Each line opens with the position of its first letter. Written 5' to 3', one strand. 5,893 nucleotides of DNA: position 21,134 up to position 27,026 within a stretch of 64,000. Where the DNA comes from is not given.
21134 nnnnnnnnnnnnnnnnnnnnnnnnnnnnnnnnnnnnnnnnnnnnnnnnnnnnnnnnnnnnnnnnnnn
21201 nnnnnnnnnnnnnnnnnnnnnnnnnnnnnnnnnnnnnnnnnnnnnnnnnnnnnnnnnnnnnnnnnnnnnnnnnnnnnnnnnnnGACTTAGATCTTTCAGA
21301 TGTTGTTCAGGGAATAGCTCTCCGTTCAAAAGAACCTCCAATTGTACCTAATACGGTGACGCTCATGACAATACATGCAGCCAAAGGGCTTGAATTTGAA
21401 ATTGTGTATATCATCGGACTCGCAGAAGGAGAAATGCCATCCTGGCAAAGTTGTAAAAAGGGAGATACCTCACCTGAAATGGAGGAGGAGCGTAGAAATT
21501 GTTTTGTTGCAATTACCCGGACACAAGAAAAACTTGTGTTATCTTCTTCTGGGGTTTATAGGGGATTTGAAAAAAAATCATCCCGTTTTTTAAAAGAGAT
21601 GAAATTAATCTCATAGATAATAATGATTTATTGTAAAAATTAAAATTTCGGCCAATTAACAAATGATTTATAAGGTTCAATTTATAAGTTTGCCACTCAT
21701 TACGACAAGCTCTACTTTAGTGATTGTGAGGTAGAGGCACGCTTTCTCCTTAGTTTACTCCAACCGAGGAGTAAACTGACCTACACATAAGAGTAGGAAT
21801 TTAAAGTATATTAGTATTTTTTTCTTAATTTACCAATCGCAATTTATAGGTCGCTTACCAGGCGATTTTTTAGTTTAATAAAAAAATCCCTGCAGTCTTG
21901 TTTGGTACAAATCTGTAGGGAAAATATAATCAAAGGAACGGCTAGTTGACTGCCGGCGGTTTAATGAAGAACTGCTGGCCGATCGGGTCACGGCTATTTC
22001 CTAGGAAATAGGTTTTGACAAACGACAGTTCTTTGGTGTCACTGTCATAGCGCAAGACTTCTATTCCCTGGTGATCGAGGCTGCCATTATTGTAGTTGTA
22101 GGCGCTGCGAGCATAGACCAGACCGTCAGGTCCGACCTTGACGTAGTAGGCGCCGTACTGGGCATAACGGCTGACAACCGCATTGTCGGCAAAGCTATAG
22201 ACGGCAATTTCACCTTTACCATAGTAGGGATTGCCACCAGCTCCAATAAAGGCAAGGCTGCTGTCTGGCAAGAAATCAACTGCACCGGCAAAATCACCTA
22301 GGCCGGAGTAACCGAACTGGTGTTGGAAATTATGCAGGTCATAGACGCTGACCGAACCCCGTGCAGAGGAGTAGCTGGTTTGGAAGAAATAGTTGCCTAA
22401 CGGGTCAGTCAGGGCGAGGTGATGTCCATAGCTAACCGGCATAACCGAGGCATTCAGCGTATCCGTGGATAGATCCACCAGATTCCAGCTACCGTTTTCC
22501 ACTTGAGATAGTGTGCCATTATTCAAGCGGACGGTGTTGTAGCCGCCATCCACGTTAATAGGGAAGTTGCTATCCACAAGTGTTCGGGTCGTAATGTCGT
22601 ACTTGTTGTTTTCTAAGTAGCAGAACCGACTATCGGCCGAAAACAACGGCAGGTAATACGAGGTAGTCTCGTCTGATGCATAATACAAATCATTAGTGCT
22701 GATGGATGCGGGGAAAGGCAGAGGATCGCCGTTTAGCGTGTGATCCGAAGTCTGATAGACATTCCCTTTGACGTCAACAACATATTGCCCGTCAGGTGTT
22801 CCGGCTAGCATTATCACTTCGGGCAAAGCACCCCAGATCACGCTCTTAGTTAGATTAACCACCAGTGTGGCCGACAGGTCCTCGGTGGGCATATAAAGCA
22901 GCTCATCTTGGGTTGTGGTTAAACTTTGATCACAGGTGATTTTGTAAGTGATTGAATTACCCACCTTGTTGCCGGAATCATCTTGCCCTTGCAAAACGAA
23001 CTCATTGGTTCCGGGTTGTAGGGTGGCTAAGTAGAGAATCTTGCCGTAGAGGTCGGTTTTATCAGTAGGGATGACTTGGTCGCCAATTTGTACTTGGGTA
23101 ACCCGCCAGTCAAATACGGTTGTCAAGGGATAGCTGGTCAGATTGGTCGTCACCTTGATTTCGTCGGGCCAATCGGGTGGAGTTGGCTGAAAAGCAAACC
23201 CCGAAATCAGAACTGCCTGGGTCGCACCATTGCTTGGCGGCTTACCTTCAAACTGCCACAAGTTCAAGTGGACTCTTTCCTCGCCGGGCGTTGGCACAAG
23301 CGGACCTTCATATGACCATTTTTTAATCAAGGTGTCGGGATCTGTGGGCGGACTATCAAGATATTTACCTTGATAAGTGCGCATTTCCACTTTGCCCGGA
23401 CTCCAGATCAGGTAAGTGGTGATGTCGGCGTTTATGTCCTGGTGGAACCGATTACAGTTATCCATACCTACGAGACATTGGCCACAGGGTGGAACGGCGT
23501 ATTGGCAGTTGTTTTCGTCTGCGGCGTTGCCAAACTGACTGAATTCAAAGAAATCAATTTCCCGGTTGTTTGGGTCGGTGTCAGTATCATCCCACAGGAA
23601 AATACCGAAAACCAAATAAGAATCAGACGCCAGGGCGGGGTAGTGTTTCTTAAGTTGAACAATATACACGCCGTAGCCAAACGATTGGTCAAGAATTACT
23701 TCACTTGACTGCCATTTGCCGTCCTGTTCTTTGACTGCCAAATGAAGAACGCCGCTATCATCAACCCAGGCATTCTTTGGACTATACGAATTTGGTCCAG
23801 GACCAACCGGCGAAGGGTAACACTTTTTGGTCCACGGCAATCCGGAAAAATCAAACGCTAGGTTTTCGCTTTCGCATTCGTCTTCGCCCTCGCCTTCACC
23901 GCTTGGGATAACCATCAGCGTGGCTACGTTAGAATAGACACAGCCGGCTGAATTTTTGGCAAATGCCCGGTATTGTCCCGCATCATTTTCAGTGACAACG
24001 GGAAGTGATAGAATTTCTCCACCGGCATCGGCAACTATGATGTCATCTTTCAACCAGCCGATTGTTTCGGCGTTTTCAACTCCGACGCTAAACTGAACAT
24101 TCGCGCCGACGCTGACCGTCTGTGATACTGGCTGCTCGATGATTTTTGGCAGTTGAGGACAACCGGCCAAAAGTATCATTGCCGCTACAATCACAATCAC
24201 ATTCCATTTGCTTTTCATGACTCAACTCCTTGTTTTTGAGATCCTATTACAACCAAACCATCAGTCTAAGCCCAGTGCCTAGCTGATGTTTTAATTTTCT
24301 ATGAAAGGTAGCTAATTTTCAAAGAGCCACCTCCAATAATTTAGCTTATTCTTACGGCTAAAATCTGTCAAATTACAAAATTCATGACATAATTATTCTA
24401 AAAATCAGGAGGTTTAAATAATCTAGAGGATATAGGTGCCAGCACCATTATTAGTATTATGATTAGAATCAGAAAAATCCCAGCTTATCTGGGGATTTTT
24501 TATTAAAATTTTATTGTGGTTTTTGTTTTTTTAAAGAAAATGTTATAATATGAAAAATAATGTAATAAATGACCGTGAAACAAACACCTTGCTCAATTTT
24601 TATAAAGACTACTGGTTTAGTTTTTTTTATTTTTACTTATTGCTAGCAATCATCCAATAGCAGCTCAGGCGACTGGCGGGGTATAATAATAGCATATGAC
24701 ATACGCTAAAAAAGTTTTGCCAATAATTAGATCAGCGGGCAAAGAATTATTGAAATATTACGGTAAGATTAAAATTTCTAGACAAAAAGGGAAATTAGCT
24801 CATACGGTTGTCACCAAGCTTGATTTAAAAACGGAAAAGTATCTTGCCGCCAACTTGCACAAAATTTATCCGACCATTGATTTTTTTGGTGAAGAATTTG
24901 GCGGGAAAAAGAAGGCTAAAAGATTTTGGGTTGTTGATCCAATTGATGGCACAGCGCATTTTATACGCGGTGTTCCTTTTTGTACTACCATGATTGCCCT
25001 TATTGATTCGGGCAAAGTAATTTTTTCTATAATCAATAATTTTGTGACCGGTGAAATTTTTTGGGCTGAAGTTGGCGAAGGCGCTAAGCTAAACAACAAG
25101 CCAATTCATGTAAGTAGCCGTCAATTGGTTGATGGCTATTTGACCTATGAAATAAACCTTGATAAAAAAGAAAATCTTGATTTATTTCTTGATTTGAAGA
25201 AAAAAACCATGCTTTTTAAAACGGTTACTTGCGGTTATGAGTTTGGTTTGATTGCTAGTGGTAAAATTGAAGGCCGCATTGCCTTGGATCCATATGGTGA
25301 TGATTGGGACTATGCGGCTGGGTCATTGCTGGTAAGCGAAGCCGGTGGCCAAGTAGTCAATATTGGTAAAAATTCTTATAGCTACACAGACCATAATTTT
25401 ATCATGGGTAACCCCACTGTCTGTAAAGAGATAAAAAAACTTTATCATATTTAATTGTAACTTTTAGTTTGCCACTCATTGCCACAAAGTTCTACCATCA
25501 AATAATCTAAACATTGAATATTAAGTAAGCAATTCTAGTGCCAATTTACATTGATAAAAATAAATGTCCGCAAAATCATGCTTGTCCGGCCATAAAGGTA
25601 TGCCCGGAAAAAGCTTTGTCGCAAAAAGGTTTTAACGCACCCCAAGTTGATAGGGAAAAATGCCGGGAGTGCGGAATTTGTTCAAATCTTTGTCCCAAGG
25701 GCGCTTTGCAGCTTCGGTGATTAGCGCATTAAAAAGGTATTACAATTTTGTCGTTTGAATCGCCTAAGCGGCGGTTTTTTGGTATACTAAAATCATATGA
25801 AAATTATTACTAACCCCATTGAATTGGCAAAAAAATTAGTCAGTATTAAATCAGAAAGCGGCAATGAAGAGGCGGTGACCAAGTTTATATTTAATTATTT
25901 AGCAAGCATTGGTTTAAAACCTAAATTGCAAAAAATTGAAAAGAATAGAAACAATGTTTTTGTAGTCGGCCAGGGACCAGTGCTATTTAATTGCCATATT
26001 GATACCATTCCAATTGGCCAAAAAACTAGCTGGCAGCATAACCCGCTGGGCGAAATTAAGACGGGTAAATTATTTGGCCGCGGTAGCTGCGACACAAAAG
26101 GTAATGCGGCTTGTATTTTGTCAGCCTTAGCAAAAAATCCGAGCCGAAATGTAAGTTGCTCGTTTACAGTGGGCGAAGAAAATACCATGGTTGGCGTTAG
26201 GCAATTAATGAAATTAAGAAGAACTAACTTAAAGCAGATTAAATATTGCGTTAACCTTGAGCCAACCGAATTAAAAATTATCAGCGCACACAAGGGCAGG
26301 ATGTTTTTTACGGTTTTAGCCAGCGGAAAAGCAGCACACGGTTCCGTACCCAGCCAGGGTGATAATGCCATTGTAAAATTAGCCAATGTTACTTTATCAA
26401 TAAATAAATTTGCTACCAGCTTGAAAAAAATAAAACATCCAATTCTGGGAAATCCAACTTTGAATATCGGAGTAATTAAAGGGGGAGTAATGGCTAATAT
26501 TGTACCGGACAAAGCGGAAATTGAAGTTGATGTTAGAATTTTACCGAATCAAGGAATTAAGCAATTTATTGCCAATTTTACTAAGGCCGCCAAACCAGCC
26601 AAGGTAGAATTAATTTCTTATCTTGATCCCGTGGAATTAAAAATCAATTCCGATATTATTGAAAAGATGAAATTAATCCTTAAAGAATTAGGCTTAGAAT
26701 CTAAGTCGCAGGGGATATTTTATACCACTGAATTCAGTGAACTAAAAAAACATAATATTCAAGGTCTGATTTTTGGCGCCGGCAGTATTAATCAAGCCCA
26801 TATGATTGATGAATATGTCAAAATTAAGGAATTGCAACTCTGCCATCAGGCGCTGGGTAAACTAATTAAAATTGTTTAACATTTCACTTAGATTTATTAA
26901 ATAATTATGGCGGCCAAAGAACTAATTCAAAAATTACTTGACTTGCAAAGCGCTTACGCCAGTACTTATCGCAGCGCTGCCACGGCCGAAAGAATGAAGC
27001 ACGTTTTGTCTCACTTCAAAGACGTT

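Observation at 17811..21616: Complete Gabija-like (class 2 OLD + UvrD) operon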

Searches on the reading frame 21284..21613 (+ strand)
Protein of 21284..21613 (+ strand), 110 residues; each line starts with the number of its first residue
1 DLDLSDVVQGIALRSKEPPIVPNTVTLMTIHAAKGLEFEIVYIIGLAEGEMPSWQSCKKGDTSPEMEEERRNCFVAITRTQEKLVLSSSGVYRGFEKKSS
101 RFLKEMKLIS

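Call 46: search_solved_structures(query=window:21284-21613:+, max_evalue=10)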
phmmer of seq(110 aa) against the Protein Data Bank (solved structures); distinct sequences matched with E-value up to 10: 18.
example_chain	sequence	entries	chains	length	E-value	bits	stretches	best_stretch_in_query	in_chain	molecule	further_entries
2pjr_B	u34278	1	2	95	5.1e-16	61.7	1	24-95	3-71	PROTEIN (HELICASE PCRA)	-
1qhh_D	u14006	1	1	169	2.3e-15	59.5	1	24-95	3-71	PROTEIN (PCRA (SUBUNIT))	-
1pjr_A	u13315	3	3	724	8.6e-15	57.7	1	21-95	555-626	PCRA | ATP-DEPENDENT HELICASE PCRA | HELICASE PCRA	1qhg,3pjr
4c2u_A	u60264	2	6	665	1.6e-12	50.4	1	20-95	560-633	DNA HELICASE II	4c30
4c2t_A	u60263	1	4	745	1.8e-12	50.3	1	20-95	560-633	DNA HELICASE II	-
3lfu_A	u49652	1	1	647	1.8e-12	50.3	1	23-98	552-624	DNA helicase II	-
2is1_A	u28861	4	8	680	2e-12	50.1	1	23-98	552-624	DNA helicase II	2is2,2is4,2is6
9dci_A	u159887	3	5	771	4.2e-11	45.9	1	18-105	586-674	ATP-dependent DNA helicase UvrD1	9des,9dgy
1uaa_A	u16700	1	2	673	3.8e-10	42.8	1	23-90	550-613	PROTEIN (ATP-DEPENDENT DNA HELICASE REP.)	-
6ppr_B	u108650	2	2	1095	1.7e-05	27.8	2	17-56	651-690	UvrD/REP helicase | DNA 3'-5' helicase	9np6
7sjr_B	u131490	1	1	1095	1.8e-05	27.8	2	17-56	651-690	DNA helicase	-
6ppu_B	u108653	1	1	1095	1.8e-05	27.8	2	17-56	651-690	UvrD/REP helicase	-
6ppj_B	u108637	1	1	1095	1.9e-05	27.7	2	17-56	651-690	UvrD/REP helicase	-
3u44_A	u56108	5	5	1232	8.1e-05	25.7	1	23-48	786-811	ATP-dependent helicase/nuclease subunit A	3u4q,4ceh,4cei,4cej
4wn4_A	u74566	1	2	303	0.00041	23.4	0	15-35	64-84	Pentatricopeptide repeat protein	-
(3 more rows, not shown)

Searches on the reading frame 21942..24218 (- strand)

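Call 13: search_protein_families(library=pfam, proteins=[window:21942-24218:-], max_evalue=0.001)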
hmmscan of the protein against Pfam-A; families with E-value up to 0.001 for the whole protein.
window:21942-24218:- (758 aa): 2 families
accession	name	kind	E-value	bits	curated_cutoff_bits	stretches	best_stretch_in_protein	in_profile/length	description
PF13927.12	Ig_3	-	4.6e-05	24.3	30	1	24-89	2-78/78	Immunoglobulin domain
PF07679.22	I-set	-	0.0003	21.2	23.7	0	24-96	1-84/90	Immunoglobulin I-set domain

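Call 47: search_protein_families(library=padloc, proteins=[window:21942-24218:-], max_evalue=0.001)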
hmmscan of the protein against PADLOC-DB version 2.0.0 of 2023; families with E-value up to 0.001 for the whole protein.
window:21942-24218:- (758 aa): 0 families

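Call 60: search_protein_families(library=phrogs, proteins=[window:21942-24218:-], max_evalue=0.001)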
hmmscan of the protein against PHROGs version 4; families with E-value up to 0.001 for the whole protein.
window:21942-24218:- (758 aa): 2 families
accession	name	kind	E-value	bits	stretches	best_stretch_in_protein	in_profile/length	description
phrog_3995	-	tail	3.5e-07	30.8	1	23-107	208-292/294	tail protein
phrog_9363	-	unknown function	0.00063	19.5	1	23-99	417-494/499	-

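Call 61: search_protein_families(library=ncbifam, proteins=[window:21942-24218:-], max_evalue=0.001)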
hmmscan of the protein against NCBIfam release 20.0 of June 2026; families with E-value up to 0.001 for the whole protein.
window:21942-24218:- (758 aa): 0 families

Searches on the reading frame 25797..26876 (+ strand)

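Call 13: search_protein_families(library=pfam, proteins=[window:25797-26876:+], max_evalue=0.001)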
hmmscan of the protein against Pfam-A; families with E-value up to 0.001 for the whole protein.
window:25797-26876:+ (360 aa): 3 families
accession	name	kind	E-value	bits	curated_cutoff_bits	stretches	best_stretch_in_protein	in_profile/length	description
PF01546.33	Peptidase_M20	-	4e-25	89.4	24.6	1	63-358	1-205/206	Peptidase family M20/M25/M40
PF07687.19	M20_dimer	-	1.2e-19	70.7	21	1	164-269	2-103/107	Peptidase dimerisation domain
PF04389.22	Peptidase_M28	-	2.8e-05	24.4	21.3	1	61-156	14-94/193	Peptidase family M28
